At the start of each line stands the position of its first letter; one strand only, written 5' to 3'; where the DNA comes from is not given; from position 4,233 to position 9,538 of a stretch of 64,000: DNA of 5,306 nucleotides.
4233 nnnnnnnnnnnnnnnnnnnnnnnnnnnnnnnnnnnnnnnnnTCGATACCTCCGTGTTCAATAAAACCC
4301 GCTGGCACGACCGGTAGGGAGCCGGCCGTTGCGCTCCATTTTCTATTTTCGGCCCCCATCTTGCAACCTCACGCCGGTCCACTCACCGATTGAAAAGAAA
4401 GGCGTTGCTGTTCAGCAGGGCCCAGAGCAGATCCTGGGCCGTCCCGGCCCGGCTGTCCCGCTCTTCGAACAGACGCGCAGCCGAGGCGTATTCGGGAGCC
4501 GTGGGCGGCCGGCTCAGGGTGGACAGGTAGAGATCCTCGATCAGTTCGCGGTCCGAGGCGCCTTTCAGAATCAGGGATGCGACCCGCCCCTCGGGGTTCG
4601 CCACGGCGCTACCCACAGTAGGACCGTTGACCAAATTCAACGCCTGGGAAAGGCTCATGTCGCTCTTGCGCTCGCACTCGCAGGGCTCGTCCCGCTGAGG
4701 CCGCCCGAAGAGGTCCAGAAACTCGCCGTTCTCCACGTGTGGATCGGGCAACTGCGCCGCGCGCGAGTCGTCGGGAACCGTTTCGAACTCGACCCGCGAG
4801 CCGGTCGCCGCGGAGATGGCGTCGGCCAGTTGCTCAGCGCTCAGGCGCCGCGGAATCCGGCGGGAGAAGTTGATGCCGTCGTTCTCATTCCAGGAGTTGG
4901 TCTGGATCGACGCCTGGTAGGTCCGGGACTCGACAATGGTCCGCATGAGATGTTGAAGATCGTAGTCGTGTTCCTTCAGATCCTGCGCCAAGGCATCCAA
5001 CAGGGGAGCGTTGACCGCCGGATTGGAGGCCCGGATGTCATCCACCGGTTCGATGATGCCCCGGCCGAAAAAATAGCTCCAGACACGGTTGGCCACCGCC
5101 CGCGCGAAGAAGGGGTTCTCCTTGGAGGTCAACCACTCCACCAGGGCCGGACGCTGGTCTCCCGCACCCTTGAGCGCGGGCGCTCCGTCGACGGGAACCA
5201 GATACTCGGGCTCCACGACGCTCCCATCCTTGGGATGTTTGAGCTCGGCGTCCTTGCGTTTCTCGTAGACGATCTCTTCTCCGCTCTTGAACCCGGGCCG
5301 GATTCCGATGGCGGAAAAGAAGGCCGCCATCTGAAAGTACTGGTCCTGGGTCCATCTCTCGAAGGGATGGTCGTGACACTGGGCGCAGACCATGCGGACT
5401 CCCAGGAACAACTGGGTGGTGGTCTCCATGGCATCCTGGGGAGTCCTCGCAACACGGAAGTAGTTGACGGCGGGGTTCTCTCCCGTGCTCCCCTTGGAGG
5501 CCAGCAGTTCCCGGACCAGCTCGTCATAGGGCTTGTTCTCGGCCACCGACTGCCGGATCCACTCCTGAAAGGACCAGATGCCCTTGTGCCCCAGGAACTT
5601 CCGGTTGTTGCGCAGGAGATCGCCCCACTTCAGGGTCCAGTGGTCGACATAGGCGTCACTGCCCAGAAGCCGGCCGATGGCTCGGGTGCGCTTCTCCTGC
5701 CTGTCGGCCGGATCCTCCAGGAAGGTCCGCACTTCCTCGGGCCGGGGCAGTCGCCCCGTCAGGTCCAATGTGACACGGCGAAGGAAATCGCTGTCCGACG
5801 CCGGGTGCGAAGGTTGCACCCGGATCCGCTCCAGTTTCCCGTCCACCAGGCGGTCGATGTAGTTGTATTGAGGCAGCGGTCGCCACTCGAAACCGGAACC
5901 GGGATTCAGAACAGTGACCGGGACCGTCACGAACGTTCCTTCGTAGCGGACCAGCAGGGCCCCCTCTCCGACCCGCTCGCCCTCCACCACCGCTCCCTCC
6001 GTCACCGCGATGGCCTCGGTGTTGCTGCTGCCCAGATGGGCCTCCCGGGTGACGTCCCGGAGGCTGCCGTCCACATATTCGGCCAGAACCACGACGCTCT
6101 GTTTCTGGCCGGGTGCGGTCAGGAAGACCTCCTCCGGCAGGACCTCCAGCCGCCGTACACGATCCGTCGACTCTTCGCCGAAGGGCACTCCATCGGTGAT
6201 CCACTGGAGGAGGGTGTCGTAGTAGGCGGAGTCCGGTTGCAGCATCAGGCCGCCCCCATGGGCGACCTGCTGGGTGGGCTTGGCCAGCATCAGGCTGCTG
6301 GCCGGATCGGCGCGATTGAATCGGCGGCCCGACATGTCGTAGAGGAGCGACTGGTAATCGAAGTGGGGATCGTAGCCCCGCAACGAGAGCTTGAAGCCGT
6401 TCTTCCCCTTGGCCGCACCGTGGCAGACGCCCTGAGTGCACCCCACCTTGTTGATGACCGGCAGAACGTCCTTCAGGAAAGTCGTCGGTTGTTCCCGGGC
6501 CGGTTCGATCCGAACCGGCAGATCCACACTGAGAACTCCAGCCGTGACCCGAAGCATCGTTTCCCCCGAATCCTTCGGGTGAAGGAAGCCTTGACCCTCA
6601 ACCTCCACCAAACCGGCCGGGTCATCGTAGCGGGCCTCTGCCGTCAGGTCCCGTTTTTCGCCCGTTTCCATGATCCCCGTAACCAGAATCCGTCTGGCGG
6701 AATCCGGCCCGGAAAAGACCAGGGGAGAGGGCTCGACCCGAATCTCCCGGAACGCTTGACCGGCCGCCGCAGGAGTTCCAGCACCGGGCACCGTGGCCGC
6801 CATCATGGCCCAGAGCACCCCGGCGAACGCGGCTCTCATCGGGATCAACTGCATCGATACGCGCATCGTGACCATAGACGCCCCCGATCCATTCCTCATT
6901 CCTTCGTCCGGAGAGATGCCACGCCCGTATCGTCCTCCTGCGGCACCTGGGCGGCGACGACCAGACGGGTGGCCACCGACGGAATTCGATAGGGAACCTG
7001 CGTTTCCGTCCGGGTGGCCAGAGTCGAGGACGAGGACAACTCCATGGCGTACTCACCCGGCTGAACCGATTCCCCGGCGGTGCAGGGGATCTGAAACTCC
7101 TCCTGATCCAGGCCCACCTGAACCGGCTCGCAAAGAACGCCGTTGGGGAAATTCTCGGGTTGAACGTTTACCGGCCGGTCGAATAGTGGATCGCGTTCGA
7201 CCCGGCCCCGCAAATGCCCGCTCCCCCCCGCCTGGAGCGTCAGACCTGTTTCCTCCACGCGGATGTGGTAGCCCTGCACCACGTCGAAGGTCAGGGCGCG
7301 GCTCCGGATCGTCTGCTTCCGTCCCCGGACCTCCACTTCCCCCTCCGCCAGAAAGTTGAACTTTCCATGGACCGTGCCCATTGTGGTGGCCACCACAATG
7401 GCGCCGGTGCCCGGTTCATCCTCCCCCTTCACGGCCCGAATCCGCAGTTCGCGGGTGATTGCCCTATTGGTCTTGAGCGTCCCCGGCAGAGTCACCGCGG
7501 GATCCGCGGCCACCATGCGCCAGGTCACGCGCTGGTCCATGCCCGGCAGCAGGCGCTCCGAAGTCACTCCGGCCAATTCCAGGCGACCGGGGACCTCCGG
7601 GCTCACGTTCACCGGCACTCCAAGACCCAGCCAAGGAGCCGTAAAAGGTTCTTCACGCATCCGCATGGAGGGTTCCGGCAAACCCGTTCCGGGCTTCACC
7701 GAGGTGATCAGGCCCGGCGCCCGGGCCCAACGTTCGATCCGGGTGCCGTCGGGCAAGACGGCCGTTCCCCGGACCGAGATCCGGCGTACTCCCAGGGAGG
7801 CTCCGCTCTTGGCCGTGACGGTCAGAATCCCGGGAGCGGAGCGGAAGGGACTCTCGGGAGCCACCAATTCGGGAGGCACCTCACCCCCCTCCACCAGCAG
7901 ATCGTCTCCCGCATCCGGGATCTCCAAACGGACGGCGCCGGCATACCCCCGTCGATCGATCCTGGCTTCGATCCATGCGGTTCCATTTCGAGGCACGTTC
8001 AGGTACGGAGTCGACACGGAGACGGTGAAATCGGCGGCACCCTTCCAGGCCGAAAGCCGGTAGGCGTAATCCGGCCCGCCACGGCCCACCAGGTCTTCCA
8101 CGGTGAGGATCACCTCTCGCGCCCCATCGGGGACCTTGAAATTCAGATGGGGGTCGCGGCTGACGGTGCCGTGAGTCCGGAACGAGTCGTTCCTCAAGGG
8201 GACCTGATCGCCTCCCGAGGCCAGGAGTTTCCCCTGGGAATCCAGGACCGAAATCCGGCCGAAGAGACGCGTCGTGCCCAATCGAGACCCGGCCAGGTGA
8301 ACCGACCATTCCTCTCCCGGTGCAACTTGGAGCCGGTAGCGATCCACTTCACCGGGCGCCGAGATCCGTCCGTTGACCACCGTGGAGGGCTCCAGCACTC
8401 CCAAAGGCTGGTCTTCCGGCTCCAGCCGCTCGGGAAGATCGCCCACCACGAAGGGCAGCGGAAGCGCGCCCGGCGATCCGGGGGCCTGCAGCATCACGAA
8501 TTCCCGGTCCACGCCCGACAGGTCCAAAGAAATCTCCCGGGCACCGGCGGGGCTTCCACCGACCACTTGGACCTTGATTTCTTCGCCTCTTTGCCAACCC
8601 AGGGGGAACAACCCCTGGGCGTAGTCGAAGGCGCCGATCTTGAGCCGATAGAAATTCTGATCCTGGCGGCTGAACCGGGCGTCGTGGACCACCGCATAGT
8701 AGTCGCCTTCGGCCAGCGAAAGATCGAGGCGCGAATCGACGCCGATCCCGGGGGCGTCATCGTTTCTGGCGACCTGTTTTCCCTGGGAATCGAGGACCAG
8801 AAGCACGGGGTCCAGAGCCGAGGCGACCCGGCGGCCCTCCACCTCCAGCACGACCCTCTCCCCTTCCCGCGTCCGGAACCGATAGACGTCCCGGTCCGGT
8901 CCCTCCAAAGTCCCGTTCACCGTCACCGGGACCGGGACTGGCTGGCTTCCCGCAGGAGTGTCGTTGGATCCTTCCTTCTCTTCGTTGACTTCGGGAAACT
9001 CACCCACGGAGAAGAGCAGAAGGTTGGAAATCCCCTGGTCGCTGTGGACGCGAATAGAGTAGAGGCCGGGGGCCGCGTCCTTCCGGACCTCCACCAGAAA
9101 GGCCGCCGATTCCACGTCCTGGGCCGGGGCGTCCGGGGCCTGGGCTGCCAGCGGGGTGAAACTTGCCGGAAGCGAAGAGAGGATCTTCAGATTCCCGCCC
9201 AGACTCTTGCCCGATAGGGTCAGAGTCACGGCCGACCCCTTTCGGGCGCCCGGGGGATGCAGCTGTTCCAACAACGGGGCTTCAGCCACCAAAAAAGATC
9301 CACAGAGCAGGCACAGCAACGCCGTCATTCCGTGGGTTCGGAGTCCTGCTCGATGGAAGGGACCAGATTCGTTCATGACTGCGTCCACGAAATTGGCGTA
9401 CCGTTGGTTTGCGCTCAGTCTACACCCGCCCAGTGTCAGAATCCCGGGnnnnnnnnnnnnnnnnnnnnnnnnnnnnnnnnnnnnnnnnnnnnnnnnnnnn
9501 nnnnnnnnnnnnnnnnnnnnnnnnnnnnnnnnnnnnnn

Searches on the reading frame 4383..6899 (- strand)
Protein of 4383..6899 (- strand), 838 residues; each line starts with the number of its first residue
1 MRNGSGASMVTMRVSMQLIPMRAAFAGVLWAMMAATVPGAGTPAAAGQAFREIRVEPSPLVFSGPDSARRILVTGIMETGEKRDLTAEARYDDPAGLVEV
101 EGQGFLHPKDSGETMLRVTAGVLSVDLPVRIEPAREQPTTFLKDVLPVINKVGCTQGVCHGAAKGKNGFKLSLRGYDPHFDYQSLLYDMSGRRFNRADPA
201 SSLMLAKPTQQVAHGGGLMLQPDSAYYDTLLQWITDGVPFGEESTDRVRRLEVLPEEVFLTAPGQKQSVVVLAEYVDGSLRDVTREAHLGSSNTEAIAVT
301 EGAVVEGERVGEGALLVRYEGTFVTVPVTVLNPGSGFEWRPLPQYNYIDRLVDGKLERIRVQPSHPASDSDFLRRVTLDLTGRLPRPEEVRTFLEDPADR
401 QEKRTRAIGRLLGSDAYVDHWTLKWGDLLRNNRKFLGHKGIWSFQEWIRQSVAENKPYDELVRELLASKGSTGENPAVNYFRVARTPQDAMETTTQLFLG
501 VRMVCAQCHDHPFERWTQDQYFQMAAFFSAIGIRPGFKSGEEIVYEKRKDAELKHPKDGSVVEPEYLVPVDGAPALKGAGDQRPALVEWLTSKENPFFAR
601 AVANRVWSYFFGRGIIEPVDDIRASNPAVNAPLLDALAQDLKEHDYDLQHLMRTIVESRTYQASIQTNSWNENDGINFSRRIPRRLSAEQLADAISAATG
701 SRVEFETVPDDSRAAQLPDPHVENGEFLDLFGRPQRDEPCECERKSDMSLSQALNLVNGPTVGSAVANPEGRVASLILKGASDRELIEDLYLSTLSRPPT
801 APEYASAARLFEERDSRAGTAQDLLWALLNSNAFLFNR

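Call 9: search_protein_families(library=pfam, proteins=[window:4383-6899:-], max_evalue=0.001)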
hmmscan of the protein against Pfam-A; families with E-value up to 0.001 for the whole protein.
window:4383-6899:- (838 aa): 3 families
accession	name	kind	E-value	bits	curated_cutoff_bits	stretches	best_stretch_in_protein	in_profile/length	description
PF07583.16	PSCyt2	-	1.4e-51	175.9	29.8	1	348-531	2-207/209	Protein of unknown function (DUF1549)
PF07587.16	PSD1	-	3.4e-45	154.8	28.5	1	583-809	2-242/244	Protein of unknown function (DUF1553)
PF07624.16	PSD2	-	1.6e-06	28.2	25.8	1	585-659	10-72/74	Protein of unknown function (DUF1585)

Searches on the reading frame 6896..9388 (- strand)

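Call 9: search_protein_families(library=pfam, proteins=[window:6896-9388:-], max_evalue=0.001)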
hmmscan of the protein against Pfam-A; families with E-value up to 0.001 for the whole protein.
window:6896-9388:- (830 aa): 1 family
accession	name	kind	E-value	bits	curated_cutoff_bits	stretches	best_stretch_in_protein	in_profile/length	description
PF04151.21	PPC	-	0.00014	23.1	25.9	0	165-235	1-69/70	Bacterial pre-peptidase C-terminal domain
